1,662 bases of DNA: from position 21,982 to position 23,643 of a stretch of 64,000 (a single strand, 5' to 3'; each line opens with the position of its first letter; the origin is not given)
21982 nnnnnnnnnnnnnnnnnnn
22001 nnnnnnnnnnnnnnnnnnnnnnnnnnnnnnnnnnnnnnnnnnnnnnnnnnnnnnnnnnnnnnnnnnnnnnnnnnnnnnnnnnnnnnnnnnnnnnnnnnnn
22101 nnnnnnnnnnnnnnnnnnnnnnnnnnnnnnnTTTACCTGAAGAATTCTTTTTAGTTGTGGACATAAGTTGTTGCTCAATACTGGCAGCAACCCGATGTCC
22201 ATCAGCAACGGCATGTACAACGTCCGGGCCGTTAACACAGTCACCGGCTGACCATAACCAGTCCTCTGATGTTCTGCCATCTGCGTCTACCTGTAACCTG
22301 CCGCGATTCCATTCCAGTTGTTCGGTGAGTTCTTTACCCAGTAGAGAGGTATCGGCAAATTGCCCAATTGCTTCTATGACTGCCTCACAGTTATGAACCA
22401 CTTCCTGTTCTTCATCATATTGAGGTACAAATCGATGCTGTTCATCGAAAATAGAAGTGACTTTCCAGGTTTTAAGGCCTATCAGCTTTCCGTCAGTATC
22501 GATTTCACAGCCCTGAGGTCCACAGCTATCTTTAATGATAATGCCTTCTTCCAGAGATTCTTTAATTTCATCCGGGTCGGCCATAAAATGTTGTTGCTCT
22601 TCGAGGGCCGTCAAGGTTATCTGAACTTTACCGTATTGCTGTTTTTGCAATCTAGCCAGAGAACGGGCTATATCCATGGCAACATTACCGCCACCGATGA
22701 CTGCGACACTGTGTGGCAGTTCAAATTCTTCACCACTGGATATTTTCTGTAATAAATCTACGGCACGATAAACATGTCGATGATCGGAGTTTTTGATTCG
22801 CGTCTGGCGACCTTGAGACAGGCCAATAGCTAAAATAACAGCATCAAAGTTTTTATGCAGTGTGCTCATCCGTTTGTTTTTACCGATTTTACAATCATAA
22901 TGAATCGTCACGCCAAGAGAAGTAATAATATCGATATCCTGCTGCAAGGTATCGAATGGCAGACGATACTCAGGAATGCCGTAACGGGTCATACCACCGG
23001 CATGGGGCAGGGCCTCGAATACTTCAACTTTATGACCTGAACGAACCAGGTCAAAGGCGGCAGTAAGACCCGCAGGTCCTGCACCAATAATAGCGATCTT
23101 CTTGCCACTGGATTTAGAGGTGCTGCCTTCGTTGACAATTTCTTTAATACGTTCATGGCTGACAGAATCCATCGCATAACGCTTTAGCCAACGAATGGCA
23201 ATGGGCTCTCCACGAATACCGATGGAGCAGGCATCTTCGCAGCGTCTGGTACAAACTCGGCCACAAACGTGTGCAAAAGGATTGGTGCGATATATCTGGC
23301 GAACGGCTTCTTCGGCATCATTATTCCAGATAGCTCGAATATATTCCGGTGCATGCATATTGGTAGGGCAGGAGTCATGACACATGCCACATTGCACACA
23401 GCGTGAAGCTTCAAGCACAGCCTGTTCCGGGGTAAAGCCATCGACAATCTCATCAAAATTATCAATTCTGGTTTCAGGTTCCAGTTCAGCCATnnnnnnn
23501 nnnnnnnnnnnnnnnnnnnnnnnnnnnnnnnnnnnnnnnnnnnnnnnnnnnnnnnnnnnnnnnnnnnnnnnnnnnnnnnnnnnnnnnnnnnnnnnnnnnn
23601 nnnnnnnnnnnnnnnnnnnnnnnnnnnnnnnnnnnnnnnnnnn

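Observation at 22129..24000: NuoI/MbxN-like ferredoxin subunit fused in-frame to a GltD/SudA-type NAD(P)H flavoprotein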

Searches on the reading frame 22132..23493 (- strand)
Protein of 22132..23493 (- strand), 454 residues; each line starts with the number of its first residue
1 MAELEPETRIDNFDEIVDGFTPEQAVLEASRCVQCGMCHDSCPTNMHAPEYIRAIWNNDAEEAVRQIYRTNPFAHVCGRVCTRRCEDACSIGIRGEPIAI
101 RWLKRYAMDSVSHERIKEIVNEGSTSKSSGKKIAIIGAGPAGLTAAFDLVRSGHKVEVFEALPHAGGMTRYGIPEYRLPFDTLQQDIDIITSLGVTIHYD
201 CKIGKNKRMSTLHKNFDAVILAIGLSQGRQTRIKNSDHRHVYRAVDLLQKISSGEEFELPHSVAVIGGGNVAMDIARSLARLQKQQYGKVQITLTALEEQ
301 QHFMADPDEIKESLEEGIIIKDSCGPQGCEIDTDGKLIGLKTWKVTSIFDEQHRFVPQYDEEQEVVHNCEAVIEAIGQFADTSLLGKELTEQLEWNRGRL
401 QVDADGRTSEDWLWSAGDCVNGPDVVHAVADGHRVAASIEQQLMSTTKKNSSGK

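Call 43: search_solved_structures(query=window:22132-23493:-, max_evalue=1e-30, show_alignments=5)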
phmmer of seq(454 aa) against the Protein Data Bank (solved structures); distinct sequences matched with E-value up to 1e-30: 12.
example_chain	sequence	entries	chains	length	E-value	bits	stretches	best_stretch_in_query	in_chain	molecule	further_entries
9bov_A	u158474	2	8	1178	2.1e-66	227.7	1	37-443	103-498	Molybdopterin oxidoreductase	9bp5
9n5u_A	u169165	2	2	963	1e-62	215.5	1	34-445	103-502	NfnA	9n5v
8oh5_C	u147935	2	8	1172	4.8e-61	210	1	37-443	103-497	Formate dehydrogenase-O, major subunit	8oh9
4ylf_B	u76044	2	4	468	5e-60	206.7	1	1-442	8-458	Dihydropyrimidine dehydrogenase subunit A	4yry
5vj7_A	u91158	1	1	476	2e-58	201.4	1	8-444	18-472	Oxidoreductase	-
5jca_L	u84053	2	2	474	8.7e-58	199.3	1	8-444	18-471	NADH-dependent Ferredoxin:NADP Oxidoreductase (NfnI) subunit alpha | NADH-dependent Ferredoxin:NADP Oxidoreductase subunit alpha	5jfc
6s6s_G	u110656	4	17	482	1.2e-42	149.4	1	9-440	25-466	Glutamate synthase [NADPH] small chain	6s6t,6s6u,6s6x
2vdc_G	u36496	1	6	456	4.5e-42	147.5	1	12-440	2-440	GLUTAMATE SYNTHASE [NADPH] SMALL CHAIN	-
7mfm_I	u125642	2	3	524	1.8e-38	135.7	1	2-447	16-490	Glutamate synthase (NADPH) small chain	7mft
1h7x_A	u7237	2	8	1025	2.6e-34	121.9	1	11-441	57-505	DIHYDROPYRIMIDINE DEHYDROGENASE | Dihydropyrimidine dehydrogenase [NADP(+)]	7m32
1gt8_A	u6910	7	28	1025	2.6e-34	121.9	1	11-441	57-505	DIHYDROPYRIMIDINE DEHYDROGENASE | Dihydropyrimidine dehydrogenase [NADP(+)]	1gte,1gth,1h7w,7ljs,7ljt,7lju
7m31_A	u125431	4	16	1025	2.6e-34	121.9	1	11-441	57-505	Dihydropyrimidine dehydrogenase [NADP(+)]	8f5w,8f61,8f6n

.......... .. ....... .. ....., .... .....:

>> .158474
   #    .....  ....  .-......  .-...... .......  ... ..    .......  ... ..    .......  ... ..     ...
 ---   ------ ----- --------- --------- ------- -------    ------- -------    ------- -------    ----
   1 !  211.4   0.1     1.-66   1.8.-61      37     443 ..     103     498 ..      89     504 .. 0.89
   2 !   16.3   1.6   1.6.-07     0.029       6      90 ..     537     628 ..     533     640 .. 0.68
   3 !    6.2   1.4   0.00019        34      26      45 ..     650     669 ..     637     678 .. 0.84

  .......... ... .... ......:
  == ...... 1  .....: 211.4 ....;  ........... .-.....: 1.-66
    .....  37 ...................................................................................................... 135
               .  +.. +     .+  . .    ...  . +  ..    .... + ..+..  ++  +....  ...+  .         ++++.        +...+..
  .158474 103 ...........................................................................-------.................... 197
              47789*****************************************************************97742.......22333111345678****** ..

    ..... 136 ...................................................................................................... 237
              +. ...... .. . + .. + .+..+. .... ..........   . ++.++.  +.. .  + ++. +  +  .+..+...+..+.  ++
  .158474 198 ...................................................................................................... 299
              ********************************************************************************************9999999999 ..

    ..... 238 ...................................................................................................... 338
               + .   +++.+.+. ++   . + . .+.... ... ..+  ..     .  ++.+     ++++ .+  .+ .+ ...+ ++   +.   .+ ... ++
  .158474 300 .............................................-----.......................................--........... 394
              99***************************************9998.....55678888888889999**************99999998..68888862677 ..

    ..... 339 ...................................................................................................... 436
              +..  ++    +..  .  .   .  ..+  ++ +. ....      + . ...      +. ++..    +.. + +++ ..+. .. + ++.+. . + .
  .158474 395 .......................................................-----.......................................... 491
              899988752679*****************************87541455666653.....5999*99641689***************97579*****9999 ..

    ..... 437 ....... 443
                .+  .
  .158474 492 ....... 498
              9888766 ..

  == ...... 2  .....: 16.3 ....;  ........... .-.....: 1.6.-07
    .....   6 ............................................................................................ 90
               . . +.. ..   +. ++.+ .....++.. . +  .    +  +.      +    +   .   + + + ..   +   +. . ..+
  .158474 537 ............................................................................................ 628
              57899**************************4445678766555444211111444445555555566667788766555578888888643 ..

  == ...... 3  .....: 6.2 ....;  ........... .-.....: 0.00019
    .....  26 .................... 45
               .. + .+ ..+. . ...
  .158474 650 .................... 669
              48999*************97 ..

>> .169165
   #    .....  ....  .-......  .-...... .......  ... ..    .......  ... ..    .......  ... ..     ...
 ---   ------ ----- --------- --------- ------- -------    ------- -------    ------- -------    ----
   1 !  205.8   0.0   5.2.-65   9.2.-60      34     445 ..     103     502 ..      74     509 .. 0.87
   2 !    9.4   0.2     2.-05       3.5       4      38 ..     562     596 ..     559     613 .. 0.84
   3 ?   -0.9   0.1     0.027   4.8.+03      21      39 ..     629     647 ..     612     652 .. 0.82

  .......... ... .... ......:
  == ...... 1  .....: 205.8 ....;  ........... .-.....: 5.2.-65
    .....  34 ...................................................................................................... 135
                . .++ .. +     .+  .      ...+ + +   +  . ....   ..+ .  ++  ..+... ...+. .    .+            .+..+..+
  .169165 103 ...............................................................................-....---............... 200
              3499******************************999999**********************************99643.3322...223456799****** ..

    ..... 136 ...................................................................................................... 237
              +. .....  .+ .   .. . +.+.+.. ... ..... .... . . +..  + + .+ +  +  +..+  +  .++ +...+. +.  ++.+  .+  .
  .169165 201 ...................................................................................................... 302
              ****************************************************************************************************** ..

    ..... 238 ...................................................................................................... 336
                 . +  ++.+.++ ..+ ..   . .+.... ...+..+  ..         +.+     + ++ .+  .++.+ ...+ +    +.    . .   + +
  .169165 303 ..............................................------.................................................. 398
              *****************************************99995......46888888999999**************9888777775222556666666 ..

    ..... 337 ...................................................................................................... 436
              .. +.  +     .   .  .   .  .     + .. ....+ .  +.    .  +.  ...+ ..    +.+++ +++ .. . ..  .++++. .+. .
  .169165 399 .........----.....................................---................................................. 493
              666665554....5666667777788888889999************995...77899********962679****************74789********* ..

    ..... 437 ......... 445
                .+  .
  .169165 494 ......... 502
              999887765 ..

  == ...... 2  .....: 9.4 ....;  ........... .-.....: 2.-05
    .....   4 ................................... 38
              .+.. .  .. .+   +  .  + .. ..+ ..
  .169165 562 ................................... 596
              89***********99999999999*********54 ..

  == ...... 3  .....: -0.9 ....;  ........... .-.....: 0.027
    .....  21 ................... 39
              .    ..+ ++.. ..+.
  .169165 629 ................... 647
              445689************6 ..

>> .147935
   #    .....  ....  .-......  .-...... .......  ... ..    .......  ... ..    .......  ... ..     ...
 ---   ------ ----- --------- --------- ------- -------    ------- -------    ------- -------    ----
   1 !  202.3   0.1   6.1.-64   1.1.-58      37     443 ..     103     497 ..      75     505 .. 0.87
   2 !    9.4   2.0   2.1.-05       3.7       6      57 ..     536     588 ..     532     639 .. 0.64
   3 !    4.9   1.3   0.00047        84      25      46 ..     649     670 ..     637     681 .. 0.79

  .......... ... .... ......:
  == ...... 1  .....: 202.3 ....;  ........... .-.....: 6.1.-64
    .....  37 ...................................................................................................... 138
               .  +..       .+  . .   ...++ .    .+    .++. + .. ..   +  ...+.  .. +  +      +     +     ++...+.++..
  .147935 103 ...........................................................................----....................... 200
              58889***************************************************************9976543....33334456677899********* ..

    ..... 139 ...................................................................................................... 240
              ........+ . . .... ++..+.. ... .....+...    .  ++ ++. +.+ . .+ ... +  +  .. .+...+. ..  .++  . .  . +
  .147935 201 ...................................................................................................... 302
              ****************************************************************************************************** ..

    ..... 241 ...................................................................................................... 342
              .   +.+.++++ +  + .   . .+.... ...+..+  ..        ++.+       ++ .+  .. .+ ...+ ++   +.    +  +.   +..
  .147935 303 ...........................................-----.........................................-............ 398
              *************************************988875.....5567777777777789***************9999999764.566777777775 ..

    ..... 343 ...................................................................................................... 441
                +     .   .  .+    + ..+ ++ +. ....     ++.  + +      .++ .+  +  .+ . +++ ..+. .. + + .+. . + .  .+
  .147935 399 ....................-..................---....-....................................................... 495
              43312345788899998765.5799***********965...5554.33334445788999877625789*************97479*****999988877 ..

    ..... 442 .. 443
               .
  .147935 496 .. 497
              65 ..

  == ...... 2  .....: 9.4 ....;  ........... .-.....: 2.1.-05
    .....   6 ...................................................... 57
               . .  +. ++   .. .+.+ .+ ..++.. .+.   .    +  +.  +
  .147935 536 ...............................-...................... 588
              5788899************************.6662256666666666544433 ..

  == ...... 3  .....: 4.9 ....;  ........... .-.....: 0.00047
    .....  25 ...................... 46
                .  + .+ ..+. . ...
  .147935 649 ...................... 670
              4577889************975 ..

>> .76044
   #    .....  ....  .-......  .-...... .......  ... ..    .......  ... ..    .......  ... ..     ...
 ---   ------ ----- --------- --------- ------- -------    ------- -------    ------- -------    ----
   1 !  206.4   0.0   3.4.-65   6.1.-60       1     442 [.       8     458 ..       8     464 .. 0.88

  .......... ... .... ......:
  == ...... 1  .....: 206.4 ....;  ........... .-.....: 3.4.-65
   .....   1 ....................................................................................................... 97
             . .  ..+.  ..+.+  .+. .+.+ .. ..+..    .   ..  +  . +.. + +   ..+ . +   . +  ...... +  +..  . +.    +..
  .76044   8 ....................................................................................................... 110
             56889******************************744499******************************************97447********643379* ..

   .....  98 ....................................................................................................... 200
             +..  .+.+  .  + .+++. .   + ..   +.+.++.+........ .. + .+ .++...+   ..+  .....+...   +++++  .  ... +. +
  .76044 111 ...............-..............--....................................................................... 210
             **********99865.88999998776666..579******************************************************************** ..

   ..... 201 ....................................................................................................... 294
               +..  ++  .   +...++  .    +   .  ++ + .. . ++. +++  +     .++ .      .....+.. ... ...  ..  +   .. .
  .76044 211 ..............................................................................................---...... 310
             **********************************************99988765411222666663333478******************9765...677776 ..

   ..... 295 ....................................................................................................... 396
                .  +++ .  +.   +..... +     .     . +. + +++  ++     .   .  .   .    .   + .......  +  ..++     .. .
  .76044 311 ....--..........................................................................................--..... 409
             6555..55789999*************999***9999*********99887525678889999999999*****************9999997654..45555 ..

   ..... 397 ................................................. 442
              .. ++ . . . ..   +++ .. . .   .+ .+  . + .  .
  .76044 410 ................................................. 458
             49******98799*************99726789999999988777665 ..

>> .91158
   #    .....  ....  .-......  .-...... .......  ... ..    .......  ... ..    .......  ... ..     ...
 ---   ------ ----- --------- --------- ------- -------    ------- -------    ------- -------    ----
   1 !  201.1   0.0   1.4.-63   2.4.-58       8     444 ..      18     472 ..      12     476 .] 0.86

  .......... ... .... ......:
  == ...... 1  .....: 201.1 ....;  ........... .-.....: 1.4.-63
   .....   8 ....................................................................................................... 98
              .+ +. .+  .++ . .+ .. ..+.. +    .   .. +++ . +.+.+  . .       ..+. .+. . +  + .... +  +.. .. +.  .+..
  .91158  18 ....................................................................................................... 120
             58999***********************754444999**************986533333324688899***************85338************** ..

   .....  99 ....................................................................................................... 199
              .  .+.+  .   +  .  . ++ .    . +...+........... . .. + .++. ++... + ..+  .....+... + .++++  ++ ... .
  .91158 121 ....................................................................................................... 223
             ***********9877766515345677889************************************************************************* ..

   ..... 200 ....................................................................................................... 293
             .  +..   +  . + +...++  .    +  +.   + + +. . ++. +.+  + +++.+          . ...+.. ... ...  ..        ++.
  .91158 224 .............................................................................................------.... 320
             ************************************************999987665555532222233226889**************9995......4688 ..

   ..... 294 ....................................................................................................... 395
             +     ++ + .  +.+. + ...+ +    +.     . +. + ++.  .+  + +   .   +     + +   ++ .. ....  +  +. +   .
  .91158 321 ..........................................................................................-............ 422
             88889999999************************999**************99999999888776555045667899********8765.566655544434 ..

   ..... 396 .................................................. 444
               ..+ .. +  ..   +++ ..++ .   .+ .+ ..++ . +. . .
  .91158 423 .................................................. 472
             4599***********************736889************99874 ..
